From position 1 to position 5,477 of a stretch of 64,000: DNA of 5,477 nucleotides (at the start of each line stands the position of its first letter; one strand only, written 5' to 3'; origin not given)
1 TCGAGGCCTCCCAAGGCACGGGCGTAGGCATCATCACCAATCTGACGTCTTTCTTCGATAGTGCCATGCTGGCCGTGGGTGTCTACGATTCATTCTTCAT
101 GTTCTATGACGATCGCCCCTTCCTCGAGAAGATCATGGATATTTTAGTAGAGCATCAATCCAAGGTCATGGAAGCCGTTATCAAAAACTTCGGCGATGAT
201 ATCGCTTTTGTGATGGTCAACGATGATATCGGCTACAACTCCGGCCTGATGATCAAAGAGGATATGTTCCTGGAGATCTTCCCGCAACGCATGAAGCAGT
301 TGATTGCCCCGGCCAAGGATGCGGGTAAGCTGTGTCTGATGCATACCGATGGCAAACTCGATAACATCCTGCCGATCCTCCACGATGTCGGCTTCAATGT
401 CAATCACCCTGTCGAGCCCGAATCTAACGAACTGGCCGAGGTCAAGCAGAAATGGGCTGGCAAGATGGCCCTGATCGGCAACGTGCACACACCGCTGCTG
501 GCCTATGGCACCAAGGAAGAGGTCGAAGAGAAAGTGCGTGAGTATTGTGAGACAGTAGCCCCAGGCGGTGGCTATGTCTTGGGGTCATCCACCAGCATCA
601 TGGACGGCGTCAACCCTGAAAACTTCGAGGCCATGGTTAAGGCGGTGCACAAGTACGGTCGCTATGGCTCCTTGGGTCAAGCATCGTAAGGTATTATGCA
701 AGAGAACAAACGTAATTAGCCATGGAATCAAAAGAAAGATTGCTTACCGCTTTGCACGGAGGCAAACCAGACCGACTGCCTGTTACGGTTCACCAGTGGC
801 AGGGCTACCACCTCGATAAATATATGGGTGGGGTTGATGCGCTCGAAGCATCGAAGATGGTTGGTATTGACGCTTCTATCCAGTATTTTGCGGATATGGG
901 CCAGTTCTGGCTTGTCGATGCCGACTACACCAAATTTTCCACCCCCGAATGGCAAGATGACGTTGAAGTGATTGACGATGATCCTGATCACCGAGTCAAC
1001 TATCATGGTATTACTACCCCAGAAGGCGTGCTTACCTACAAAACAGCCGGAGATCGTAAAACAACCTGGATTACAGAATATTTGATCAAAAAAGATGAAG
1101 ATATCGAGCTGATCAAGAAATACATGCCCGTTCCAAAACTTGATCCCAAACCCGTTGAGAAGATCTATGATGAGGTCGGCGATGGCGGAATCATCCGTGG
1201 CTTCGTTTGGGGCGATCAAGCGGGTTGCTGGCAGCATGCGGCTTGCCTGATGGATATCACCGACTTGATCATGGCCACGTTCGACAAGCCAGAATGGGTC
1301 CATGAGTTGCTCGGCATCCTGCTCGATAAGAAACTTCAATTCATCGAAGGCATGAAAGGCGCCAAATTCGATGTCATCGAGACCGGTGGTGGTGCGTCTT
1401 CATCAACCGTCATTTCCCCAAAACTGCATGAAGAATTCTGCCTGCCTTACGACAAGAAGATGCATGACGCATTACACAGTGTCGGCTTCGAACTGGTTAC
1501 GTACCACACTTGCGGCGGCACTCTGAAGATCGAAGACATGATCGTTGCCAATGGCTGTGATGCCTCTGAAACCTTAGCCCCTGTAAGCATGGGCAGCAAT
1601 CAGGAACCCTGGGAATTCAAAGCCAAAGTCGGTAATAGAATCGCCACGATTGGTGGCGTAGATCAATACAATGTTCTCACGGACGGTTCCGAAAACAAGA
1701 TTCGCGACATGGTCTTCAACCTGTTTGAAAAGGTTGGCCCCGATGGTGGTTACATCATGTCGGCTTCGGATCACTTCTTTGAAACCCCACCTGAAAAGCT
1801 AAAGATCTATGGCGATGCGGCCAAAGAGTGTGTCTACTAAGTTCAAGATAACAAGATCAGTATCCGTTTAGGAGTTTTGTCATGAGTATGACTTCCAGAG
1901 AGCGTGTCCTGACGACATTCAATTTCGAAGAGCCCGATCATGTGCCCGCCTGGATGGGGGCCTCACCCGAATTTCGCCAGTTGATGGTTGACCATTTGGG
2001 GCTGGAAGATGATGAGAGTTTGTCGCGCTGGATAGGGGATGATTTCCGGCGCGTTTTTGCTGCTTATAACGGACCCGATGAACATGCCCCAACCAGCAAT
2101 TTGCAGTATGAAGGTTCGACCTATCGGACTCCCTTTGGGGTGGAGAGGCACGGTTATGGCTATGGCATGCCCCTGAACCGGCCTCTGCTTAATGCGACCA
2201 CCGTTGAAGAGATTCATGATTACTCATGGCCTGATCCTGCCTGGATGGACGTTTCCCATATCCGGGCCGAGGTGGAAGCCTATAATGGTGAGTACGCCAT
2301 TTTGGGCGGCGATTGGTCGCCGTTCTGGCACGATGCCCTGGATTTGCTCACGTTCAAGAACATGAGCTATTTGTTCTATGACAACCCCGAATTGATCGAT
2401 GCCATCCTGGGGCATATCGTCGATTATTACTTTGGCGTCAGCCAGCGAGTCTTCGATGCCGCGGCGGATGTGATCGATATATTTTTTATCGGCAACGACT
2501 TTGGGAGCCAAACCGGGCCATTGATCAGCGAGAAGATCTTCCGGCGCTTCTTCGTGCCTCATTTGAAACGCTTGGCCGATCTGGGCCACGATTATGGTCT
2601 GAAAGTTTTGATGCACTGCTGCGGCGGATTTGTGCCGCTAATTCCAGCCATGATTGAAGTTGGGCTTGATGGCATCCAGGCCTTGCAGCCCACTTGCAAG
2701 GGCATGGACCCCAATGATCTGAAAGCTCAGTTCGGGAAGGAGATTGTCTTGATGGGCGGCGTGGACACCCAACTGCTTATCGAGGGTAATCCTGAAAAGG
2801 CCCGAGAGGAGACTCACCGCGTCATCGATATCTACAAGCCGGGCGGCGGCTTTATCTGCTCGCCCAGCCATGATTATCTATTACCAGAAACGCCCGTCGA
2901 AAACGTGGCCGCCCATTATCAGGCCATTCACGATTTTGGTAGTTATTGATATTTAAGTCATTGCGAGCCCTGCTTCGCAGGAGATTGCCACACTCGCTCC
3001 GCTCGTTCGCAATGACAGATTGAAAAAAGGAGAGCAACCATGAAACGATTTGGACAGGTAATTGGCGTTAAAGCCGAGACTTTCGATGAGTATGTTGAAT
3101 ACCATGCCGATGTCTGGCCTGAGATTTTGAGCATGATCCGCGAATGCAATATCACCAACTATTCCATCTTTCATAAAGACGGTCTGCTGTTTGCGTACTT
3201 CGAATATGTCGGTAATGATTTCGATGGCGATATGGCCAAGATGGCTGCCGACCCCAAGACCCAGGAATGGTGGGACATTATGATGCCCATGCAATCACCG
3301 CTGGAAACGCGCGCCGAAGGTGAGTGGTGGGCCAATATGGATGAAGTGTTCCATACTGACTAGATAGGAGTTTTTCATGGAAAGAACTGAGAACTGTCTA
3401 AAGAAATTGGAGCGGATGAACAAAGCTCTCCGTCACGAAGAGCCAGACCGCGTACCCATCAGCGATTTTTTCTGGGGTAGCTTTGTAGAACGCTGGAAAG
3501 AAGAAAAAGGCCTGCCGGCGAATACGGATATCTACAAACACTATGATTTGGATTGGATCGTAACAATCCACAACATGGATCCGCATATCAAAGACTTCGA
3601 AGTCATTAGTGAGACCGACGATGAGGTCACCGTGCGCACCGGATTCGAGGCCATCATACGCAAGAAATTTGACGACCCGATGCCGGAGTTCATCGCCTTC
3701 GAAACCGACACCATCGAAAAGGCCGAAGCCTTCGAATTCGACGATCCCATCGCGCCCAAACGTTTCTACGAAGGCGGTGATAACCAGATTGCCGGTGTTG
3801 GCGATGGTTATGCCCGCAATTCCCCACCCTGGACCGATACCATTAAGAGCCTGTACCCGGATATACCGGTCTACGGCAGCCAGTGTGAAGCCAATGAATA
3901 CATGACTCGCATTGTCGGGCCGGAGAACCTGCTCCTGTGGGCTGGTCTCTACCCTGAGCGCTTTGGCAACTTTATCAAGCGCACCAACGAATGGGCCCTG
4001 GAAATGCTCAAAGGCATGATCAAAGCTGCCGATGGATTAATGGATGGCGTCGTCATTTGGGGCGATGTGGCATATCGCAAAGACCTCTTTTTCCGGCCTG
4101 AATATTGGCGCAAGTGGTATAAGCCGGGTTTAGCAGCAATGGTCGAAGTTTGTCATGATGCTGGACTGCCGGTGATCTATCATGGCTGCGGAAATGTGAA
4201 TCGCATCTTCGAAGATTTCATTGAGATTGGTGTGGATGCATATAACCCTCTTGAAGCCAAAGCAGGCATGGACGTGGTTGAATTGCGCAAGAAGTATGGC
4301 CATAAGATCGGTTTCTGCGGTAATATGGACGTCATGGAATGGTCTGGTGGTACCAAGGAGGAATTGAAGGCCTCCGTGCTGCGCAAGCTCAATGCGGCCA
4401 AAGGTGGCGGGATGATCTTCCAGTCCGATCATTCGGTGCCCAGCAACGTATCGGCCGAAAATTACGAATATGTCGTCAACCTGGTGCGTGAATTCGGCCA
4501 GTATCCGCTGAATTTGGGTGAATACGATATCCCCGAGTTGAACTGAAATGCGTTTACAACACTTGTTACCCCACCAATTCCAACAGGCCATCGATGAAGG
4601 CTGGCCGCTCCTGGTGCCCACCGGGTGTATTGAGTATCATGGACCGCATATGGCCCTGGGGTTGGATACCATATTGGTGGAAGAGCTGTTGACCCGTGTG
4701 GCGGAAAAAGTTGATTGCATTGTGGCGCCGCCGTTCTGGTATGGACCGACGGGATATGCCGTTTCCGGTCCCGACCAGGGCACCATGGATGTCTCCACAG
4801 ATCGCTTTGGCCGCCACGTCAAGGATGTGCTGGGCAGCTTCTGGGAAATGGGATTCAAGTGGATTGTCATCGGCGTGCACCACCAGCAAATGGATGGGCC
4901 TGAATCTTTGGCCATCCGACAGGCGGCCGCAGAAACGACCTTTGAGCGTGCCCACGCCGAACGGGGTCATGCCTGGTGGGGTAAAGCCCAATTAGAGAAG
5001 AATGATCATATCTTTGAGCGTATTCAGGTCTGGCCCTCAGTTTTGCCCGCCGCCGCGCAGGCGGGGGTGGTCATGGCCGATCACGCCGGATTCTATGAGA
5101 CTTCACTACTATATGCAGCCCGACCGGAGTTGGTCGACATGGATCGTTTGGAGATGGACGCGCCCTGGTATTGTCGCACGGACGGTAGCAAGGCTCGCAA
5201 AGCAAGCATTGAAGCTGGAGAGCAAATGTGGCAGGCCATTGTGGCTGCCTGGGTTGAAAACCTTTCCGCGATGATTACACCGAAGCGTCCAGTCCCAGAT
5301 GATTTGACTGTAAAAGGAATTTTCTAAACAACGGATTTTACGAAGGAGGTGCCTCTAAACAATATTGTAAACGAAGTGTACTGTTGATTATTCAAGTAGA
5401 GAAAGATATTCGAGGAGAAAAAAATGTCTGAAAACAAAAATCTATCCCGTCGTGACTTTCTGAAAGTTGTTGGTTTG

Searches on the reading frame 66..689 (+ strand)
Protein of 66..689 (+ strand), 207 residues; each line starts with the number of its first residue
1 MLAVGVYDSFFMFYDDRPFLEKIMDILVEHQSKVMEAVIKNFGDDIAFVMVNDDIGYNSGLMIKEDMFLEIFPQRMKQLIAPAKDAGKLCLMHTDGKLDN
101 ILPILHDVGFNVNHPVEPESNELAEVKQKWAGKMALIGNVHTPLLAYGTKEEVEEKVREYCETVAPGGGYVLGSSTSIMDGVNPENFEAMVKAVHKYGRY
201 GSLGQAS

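Call 10: search_protein_families(library=ncbifam, proteins=[window:66-689:+], max_evalue=0.00001)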
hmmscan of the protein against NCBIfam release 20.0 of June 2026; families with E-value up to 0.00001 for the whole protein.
window:66-689:+ (207 aa): 3 families
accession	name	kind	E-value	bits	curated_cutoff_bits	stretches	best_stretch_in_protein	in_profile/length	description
NF004889.0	PRK06252.1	subfamily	2.1e-12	46.7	244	1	14-197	166-336/340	methylcobalamin:coenzyme M methyltransferase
TIGR01463.1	mtaA_cmuA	subfamily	8.4e-12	45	235.4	1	13-196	164-337/340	MtaA/CmuA family methyltransferase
NF040654.1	MtaA_Meth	equivalog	2.1e-09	36.8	400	1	11-197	161-335/337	methylcobamide:CoM methyltransferase MtaA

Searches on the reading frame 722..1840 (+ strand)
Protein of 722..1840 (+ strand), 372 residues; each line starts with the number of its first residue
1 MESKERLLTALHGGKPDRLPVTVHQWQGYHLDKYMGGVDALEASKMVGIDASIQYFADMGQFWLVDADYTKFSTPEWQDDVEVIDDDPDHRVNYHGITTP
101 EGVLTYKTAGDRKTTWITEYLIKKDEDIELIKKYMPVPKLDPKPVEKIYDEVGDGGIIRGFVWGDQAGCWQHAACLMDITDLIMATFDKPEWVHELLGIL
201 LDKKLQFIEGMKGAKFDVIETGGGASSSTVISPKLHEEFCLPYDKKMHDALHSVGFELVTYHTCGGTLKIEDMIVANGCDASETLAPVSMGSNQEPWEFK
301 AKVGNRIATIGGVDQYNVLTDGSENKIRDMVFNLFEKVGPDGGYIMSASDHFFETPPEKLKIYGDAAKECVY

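Call 10: search_protein_families(library=ncbifam, proteins=[window:722-1840:+], max_evalue=0.00001)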
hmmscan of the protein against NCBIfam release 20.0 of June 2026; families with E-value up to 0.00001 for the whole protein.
window:722-1840:+ (372 aa): 4 families
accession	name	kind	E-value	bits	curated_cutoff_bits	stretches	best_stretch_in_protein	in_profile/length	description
TIGR01463.1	mtaA_cmuA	subfamily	3.5e-20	72.5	235.4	1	173-371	151-339/340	MtaA/CmuA family methyltransferase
NF004889.0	PRK06252.1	subfamily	1.1e-16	60.7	244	1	171-336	150-305/340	methylcobalamin:coenzyme M methyltransferase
NF040654.1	MtaA_Meth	equivalog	1e-09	37.8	400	1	168-335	145-303/337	methylcobamide:CoM methyltransferase MtaA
NF041608.1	methylcob_mtaseMtbA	equivalog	4.6e-09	35.8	600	1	177-369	155-336/339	methylcobamide:CoM methyltransferase MtbA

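Call 106: search_protein_families(library=pfam, proteins=[window:722-1840:+], max_evalue=0.001)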
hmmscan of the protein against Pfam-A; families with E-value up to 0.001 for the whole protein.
window:722-1840:+ (372 aa): 1 family
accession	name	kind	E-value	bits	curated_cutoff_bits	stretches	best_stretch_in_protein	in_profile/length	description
PF01208.23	URO-D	-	5.2e-24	85.3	23.9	1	163-369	140-345/346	Uroporphyrinogen decarboxylase (URO-D)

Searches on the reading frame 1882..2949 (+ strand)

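Call 10: search_protein_families(library=ncbifam, proteins=[window:1882-2949:+], max_evalue=0.00001)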
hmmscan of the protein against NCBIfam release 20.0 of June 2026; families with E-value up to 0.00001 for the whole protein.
window:1882-2949:+ (355 aa): 5 families
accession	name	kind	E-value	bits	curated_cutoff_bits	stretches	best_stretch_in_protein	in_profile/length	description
NF004889.0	PRK06252.1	subfamily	8.3e-17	61.2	244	1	152-351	152-335/340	methylcobalamin:coenzyme M methyltransferase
TIGR01463.1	mtaA_cmuA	subfamily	2.1e-14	53.6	235.4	1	124-348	124-334/340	MtaA/CmuA family methyltransferase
NF040654.1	MtaA_Meth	equivalog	1.2e-13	50.7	400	1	134-350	133-333/337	methylcobamide:CoM methyltransferase MtaA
NF041608.1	methylcob_mtaseMtbA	equivalog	6.9e-09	35.2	600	1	126-326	127-320/339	methylcobamide:CoM methyltransferase MtbA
TIGR01464.1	hemE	equivalog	5.5e-06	25.6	302.95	1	158-350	157-337/338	uroporphyrinogen decarboxylase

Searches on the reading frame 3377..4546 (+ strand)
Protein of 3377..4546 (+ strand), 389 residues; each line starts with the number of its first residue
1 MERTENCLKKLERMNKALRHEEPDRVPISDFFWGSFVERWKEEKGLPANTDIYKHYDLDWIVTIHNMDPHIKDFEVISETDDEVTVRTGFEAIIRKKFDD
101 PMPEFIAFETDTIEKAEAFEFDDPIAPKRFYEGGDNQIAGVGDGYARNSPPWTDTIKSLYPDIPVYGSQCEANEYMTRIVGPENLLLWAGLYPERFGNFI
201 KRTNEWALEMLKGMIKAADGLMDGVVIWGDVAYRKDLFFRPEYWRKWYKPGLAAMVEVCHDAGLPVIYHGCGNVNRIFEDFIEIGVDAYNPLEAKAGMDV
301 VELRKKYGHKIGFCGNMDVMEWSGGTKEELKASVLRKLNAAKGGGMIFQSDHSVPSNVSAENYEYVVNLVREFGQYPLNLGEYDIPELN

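Call 10: search_protein_families(library=ncbifam, proteins=[window:3377-4546:+], max_evalue=0.00001)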
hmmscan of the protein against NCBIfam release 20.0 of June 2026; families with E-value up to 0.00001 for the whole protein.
window:3377-4546:+ (389 aa): 3 families
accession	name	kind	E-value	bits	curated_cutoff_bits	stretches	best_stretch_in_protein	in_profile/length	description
TIGR01463.1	mtaA_cmuA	subfamily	3.4e-08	33.1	235.4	1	177-368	152-333/340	MtaA/CmuA family methyltransferase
NF004889.0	PRK06252.1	subfamily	5.6e-08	32.2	244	1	156-336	131-302/340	methylcobalamin:coenzyme M methyltransferase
NF040654.1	MtaA_Meth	equivalog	7.5e-06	25.1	400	0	157-320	130-284/337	methylcobamide:CoM methyltransferase MtaA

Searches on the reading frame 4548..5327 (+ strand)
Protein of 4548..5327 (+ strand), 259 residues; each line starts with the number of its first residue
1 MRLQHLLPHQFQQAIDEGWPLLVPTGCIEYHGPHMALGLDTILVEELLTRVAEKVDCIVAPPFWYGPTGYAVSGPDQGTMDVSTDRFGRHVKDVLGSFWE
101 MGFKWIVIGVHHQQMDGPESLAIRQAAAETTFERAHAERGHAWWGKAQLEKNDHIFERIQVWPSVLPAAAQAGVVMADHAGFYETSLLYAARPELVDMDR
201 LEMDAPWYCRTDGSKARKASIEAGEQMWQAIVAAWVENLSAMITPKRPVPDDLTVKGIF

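Call 10: search_protein_families(library=ncbifam, proteins=[window:4548-5327:+], max_evalue=0.00001)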
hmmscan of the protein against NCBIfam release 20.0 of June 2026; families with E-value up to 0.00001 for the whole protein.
window:4548-5327:+ (259 aa): 3 families
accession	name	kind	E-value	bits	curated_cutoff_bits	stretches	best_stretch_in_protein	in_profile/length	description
TIGR04448.1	creatininase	equivalog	3.7e-28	98.8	235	1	9-206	5-194/246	creatininase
NF041098.2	diketo_inos_hlase_IolN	equivalog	5e-19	68.5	245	1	10-118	16-124/307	3-dehydro-scyllo-inosose hydrolase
TIGR03964.1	mycofact_creat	equivalog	6e-12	45.6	172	1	19-202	14-163/228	mycofactocin biosynthesis peptidyl-dipeptidase MftE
